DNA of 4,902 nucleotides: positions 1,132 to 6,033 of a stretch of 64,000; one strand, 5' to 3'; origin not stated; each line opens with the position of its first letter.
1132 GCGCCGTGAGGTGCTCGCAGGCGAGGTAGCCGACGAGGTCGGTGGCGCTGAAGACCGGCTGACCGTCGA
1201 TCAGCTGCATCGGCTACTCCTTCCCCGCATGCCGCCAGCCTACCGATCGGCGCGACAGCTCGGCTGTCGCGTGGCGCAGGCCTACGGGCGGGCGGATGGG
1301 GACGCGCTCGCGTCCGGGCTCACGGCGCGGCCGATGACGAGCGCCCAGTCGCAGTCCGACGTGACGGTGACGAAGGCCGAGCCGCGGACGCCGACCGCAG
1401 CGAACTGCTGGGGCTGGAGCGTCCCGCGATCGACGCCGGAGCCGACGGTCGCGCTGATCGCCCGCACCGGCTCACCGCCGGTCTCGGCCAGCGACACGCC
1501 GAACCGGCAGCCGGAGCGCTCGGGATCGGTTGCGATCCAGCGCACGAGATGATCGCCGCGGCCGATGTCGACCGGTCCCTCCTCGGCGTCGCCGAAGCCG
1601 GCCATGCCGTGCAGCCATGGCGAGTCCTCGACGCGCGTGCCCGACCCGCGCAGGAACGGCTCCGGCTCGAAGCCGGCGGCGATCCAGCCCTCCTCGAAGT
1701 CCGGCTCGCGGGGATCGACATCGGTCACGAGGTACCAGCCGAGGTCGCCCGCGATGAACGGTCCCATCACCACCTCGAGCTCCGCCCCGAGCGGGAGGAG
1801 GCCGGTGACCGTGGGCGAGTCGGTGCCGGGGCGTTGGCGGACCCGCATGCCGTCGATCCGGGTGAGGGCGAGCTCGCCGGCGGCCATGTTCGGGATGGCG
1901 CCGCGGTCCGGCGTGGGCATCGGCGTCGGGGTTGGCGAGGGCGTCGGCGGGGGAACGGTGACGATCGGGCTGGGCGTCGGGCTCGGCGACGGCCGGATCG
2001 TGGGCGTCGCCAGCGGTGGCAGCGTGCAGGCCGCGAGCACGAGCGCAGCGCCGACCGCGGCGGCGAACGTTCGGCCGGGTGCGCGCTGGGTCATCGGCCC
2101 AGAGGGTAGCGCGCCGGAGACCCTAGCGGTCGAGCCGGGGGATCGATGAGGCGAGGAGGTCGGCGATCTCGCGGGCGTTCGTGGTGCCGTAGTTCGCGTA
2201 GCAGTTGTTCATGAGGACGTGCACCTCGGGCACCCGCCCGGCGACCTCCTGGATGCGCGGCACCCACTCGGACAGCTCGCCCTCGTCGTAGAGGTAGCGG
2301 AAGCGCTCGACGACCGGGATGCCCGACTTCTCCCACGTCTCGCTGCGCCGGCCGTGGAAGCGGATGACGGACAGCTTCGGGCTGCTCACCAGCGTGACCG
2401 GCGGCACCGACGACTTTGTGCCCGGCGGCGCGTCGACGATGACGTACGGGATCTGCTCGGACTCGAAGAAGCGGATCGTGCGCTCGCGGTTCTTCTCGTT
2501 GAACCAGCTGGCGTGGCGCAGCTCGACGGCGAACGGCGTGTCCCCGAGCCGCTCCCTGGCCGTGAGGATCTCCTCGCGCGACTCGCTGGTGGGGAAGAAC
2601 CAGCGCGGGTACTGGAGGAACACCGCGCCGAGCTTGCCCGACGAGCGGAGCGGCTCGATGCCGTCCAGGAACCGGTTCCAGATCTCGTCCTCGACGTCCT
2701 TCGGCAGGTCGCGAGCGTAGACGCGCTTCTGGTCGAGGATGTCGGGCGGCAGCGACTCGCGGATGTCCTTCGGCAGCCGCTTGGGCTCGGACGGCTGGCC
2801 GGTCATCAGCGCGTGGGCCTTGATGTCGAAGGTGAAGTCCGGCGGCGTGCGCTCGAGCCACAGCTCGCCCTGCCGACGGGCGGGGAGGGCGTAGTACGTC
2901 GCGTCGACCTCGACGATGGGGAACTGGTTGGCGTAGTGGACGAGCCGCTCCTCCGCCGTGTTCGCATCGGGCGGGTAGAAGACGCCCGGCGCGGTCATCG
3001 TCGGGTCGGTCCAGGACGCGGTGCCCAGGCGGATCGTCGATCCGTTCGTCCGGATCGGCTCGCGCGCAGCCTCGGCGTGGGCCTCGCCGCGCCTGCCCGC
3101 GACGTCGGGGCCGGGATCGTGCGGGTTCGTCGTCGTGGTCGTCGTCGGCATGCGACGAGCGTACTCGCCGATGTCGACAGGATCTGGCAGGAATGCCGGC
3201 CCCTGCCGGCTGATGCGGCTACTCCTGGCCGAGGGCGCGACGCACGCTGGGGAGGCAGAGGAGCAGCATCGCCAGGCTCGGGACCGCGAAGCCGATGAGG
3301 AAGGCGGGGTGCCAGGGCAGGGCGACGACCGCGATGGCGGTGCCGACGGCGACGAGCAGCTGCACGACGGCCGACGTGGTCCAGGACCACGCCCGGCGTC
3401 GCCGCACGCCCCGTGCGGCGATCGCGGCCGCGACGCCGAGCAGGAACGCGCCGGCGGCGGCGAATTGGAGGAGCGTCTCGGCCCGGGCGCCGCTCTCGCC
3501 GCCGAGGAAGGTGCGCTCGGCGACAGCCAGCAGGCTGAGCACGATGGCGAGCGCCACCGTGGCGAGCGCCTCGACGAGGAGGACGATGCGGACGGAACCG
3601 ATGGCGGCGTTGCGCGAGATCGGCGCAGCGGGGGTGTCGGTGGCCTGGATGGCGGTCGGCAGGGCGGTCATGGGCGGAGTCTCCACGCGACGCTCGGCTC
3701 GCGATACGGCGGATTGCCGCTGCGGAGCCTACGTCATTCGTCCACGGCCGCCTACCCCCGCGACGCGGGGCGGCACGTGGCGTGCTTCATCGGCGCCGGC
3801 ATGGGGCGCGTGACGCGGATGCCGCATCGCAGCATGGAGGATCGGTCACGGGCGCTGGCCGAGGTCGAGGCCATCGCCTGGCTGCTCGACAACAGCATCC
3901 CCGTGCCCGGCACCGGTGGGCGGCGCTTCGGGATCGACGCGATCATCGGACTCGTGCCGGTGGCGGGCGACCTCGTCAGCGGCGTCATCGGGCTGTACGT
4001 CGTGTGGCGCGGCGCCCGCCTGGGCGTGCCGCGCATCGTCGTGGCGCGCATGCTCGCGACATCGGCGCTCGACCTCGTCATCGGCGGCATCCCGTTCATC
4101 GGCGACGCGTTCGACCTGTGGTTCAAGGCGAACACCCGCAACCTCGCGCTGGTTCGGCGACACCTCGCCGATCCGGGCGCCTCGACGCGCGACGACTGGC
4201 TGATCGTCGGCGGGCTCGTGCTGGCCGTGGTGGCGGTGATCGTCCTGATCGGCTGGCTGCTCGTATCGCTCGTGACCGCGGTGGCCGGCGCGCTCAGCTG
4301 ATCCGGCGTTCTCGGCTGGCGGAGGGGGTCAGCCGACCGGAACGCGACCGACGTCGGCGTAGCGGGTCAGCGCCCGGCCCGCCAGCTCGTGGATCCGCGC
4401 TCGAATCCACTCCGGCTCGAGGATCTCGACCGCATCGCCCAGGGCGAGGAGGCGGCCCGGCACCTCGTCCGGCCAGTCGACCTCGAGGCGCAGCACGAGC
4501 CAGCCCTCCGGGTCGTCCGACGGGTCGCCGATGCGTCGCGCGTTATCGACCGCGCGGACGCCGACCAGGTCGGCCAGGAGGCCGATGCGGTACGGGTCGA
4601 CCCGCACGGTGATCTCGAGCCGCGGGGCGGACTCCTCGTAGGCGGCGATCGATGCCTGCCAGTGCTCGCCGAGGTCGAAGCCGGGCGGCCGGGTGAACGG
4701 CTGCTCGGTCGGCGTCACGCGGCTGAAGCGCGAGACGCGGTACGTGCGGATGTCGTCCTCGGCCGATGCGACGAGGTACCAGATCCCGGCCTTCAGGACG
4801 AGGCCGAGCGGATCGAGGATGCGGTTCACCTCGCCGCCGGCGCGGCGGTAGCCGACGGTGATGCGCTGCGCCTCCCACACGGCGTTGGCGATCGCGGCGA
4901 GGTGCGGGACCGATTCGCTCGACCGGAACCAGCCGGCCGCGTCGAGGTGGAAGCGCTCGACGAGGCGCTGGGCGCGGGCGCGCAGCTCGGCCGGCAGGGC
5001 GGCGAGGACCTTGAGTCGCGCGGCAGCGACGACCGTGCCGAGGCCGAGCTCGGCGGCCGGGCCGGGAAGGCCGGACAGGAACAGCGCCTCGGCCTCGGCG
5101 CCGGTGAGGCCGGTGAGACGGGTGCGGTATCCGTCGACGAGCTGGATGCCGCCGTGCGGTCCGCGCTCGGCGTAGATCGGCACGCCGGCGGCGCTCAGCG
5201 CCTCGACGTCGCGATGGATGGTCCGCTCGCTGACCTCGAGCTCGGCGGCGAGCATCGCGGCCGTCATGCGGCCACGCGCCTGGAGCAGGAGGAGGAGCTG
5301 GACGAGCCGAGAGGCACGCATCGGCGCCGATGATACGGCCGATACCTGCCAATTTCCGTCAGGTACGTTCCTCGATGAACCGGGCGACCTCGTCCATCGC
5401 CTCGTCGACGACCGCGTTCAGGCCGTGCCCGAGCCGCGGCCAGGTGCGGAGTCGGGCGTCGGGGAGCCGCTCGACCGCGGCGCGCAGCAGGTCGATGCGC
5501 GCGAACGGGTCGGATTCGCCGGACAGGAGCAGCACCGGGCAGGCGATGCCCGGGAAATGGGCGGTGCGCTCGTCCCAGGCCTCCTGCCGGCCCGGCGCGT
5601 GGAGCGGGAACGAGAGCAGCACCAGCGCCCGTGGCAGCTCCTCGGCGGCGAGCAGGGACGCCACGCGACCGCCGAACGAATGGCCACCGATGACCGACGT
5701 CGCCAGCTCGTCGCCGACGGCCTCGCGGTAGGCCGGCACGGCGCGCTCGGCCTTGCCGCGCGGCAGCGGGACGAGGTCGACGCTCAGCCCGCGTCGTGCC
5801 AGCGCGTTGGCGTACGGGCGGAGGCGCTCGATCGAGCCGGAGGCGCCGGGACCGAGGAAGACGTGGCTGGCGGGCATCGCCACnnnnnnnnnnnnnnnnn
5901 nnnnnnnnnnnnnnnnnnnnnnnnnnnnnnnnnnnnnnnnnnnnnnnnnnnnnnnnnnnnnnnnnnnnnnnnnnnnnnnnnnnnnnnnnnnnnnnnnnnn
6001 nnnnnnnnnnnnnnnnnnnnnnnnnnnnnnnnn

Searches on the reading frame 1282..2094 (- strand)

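Call 71: search_protein_families(library=pfam, proteins=[window:1282-2094:-], max_evalue=0.0001)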
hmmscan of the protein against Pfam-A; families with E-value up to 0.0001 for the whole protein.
window:1282-2094:- (270 aa): 1 family
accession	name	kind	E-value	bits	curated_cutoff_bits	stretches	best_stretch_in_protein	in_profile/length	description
PF08239.17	SH3_3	-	2.7e-05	24.7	27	1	82-142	2-52/54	Bacterial SH3 domain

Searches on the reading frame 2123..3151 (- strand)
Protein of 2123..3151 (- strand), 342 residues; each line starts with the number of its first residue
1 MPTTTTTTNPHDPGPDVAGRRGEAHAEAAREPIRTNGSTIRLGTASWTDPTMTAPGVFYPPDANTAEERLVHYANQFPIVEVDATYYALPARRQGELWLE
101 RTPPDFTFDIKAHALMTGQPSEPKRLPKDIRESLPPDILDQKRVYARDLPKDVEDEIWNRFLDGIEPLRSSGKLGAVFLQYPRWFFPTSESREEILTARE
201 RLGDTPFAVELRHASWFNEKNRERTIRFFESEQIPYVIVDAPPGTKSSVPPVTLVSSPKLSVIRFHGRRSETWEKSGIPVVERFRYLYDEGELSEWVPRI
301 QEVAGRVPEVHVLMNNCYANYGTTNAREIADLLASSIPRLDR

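Call 71: search_protein_families(library=pfam, proteins=[window:2123-3151:-], max_evalue=0.0001)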
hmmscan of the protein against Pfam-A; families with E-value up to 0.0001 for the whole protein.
window:2123-3151:- (342 aa): 1 family
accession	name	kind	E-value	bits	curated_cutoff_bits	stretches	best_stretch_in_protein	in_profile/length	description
PF01904.24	DUF72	-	1.5e-53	182.5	25.3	1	59-331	1-216/217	Protein of unknown function DUF72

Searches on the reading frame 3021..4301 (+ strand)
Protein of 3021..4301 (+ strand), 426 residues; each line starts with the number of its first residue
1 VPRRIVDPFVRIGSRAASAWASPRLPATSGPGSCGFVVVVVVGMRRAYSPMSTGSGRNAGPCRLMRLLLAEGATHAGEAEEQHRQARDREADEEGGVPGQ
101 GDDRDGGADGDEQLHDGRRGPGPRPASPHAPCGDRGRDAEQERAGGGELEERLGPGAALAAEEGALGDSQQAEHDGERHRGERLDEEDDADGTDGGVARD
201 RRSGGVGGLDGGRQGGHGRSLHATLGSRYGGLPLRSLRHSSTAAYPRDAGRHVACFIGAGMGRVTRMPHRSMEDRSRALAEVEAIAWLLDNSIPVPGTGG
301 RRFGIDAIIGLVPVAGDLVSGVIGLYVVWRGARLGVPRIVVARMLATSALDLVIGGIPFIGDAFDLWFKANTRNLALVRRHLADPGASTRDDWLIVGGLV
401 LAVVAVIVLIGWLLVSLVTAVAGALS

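Call 71: search_protein_families(library=pfam, proteins=[window:3021-4301:+], max_evalue=0.0001)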
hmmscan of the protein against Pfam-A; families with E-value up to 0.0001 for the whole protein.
window:3021-4301:+ (426 aa): 1 family
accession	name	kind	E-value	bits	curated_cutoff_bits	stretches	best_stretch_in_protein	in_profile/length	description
PF13430.11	DUF4112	-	1.3e-31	109.4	23.3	1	279-382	2-105/105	Domain of unknown function (DUF4112)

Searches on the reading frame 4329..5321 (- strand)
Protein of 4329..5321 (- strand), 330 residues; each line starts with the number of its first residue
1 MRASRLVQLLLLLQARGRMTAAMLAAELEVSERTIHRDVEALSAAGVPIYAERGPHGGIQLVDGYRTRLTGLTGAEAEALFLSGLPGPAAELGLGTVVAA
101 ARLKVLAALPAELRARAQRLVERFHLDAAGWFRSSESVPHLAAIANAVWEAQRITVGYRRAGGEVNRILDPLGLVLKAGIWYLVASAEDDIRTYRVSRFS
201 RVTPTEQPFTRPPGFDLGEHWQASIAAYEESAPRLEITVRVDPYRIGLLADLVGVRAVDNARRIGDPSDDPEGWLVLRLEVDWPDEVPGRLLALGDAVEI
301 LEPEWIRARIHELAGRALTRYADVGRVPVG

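Call 71: search_protein_families(library=pfam, proteins=[window:4329-5321:-], max_evalue=0.0001)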
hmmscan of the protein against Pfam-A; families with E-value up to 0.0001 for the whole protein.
window:4329-5321:- (330 aa): 5 families
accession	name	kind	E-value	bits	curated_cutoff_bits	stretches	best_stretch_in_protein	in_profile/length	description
PF13280.12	WYL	-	8.8e-20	70.9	21.8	1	139-203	1-69/70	WYL domain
PF08279.18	HTH_11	-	1.3e-15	57.5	25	1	6-58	2-53/55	HTH domain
PF25583.1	WCX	-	3e-13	50.4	23.9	1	234-318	2-76/76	WCX domain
PF19187.6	HTH_PafC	-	1.2e-05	25.6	32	1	4-50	4-50/115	PafC helix-turn-helix domain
PF08220.18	HTH_DeoR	-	1.2e-05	25.4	21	1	5-59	1-51/57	DeoR-like helix-turn-helix domain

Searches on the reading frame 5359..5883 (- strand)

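Call 71: search_protein_families(library=pfam, proteins=[window:5359-5883:-], max_evalue=0.0001)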
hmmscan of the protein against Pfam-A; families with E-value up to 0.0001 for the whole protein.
window:5359-5883:- (174 aa): 4 families
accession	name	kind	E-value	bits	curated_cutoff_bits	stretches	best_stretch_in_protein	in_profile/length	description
PF20408.4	Abhydrolase_11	-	3e-18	66.7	27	1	60-142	75-153/193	Alpha/beta hydrolase domain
PF12697.13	Abhydrolase_6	-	1.1e-06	30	26.3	0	106-168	158-216/217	Alpha/beta hydrolase family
PF12695.13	Abhydrolase_5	-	2.3e-06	28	27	1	9-94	3-92/164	Alpha/beta hydrolase family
PF12146.15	Hydrolase_4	-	4.3e-05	23.4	27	0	107-155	184-234/239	Serine aminopeptidase, S33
